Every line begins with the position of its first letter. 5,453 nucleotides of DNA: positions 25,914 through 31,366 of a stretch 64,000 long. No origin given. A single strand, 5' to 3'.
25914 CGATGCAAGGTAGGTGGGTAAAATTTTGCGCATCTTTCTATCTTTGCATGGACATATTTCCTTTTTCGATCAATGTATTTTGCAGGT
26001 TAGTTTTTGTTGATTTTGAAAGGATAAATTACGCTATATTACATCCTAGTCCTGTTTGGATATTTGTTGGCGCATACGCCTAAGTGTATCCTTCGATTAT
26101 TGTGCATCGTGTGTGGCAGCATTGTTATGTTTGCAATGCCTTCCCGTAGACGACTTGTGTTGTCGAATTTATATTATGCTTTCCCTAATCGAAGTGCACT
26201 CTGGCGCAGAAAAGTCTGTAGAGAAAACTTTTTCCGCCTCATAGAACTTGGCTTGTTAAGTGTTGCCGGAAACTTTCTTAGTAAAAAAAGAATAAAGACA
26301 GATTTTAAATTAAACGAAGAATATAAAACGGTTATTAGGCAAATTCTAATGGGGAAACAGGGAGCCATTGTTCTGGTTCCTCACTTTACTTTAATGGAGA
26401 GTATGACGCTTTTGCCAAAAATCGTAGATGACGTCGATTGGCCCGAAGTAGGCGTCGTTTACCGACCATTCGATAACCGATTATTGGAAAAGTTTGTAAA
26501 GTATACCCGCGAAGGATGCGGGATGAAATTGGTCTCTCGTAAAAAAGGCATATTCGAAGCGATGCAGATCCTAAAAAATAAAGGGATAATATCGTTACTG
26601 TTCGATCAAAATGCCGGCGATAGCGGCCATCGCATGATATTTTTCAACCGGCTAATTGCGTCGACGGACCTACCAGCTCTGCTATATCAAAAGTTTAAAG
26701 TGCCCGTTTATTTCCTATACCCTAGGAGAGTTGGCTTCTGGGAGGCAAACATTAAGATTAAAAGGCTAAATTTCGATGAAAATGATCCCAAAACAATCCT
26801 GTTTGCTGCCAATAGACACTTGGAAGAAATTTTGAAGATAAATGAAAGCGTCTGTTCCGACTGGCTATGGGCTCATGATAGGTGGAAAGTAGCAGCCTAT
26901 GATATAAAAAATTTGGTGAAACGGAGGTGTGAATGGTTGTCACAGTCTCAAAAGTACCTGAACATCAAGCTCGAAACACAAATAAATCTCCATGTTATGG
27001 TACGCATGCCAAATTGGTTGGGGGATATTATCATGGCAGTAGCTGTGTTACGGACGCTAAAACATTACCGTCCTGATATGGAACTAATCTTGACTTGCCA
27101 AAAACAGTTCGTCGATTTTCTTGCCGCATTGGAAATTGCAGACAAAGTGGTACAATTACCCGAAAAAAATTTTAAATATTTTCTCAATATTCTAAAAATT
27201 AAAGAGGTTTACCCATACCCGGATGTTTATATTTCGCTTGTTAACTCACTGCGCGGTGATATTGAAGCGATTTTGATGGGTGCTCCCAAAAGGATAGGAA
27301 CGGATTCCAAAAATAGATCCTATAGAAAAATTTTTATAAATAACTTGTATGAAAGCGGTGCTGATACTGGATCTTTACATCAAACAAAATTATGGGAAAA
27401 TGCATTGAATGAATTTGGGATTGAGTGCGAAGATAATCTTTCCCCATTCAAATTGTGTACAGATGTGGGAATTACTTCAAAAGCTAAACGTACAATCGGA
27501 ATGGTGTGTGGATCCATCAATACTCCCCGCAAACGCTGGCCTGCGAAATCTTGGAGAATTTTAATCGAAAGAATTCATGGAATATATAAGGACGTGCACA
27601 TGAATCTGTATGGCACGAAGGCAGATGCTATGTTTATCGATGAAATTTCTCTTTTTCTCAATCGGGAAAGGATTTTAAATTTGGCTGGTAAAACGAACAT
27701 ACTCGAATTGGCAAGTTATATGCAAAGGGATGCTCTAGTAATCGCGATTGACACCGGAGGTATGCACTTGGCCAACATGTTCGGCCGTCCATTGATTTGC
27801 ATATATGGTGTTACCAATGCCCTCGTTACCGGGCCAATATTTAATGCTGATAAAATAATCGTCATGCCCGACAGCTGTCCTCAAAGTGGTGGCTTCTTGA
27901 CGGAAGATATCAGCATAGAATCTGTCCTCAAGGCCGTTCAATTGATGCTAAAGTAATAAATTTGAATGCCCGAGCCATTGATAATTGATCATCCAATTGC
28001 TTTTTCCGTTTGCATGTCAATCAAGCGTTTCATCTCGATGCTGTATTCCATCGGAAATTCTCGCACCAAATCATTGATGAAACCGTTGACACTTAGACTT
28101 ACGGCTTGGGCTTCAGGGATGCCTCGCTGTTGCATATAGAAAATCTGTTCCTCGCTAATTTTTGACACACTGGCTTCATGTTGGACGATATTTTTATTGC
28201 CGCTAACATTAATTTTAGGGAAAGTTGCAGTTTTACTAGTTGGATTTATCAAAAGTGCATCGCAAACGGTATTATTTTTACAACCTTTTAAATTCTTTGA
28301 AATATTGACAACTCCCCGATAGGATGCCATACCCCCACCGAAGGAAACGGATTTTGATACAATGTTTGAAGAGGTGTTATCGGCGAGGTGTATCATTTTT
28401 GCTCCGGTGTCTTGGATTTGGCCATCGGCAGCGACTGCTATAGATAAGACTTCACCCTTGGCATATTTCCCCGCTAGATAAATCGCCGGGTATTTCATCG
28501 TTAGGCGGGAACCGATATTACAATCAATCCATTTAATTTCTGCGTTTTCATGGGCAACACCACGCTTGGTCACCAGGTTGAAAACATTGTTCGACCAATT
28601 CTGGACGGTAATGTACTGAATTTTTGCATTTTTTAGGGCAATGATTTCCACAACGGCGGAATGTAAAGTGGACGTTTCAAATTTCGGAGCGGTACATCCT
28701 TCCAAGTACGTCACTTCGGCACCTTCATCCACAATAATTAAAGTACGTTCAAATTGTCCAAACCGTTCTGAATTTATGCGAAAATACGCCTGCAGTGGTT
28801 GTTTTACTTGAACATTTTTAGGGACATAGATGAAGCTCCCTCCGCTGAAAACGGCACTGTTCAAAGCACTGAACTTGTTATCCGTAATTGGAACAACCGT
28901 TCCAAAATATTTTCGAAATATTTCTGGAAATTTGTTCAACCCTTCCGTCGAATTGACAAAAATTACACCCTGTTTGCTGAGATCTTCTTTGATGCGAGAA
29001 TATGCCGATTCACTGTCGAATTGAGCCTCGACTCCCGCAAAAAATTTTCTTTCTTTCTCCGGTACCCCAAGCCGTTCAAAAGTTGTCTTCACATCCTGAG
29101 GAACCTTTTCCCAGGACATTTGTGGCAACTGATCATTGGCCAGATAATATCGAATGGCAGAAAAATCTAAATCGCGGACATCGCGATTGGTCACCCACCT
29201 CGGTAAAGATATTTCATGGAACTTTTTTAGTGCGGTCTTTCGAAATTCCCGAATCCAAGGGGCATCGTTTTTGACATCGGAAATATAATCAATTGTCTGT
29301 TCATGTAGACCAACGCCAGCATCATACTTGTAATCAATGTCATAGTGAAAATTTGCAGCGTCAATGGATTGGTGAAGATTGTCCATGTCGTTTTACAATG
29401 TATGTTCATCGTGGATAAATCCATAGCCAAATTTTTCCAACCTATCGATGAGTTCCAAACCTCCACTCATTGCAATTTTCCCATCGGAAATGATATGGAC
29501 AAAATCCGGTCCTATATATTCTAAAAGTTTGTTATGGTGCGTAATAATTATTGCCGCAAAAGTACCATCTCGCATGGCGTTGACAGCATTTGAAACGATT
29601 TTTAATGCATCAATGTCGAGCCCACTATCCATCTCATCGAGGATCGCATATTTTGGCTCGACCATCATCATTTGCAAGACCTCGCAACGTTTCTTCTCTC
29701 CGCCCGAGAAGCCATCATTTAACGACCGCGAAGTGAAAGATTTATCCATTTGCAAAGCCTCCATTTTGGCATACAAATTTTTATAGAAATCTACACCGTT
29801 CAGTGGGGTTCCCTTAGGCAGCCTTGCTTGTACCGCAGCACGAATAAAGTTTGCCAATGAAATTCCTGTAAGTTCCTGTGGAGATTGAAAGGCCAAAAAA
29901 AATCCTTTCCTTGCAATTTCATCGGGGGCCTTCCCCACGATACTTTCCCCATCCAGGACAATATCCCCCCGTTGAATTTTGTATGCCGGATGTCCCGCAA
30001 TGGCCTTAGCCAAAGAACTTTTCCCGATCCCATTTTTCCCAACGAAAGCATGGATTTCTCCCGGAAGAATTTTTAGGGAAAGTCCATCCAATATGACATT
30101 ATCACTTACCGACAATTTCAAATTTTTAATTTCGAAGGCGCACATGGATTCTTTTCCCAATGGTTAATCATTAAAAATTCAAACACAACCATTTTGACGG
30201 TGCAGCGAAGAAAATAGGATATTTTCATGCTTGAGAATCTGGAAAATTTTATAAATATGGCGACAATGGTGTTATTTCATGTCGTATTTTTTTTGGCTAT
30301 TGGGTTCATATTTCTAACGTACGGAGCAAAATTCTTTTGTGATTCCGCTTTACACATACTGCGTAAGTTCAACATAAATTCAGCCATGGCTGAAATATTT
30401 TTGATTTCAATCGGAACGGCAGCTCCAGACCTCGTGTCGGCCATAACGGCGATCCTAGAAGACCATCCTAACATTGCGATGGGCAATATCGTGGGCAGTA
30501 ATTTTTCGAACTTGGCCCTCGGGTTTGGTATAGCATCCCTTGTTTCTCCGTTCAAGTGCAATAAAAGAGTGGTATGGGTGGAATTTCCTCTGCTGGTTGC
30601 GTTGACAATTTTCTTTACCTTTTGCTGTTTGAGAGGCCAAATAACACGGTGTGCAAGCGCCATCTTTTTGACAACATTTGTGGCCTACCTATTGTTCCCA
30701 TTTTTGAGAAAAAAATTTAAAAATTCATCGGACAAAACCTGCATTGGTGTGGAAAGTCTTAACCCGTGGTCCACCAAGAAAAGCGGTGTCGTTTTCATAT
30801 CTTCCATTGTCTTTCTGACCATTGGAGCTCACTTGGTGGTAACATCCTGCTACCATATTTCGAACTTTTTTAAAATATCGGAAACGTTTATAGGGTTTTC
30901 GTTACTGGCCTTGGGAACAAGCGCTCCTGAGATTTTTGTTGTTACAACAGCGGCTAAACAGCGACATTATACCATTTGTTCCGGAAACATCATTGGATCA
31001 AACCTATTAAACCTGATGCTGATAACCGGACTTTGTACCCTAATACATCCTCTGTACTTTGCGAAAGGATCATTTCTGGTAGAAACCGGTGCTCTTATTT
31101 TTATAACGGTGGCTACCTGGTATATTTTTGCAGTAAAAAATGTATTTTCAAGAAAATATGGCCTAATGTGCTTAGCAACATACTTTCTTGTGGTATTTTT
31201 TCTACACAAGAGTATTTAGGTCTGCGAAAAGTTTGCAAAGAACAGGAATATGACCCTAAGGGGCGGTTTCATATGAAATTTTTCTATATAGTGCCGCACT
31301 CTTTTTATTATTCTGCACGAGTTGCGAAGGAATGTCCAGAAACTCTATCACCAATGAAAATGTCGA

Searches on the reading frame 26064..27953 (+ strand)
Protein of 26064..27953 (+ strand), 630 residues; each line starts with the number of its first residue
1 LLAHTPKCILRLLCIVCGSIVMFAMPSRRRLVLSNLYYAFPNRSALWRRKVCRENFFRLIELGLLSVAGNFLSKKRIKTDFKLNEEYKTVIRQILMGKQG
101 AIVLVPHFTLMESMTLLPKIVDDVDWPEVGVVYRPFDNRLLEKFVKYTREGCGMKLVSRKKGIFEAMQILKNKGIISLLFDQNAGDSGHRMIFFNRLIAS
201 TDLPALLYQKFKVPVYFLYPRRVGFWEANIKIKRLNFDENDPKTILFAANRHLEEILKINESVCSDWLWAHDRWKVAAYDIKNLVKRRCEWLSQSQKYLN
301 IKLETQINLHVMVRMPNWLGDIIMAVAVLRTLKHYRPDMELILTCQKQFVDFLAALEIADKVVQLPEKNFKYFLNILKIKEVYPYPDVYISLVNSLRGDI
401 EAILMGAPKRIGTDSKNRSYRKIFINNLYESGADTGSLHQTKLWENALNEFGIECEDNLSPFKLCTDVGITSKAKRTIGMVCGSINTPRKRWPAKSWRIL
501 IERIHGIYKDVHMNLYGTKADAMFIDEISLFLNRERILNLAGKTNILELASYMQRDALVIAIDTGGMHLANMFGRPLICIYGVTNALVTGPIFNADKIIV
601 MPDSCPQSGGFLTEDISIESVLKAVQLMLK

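Call 44: search_protein_families(library=pfam, proteins=[window:26064-27953:+], max_evalue=0.001)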
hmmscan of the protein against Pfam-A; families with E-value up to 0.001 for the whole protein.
window:26064-27953:+ (630 aa): 2 families
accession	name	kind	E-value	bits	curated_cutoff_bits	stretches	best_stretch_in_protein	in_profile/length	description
PF03279.18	Lip_A_acyltrans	-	7.9e-24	84.8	22.3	1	2-275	26-294/295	Bacterial lipid A biosynthesis acyltransferase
PF01075.23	Glyco_transf_9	-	1.3e-20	74.3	22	1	387-602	14-230/247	Glycosyltransferase family 9 (heptosyltransferase)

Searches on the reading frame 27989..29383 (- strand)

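Call 44: search_protein_families(library=pfam, proteins=[window:27989-29383:-], max_evalue=0.001)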
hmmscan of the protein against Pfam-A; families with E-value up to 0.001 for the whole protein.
window:27989-29383:- (464 aa): 2 families
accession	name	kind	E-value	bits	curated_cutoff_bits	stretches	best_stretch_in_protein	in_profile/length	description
PF01458.23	SUFBD_core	-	2.3e-75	253.5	27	1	201-435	1-232/232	SUF system FeS cluster assembly, SufBD core domain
PF19295.5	SufBD_N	-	2.1e-13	50.8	23.5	1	38-198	20-171/172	SufBD protein N-terminal region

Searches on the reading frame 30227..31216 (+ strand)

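Call 44: search_protein_families(library=pfam, proteins=[window:30227-31216:+], max_evalue=0.001)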
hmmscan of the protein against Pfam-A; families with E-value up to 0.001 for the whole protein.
window:30227-31216:+ (330 aa): 1 family
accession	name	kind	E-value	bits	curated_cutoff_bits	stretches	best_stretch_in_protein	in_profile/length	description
PF01699.29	Na_Ca_ex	-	6.7e-53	179.2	24.9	2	19-159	2-150/151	Sodium/calcium exchanger protein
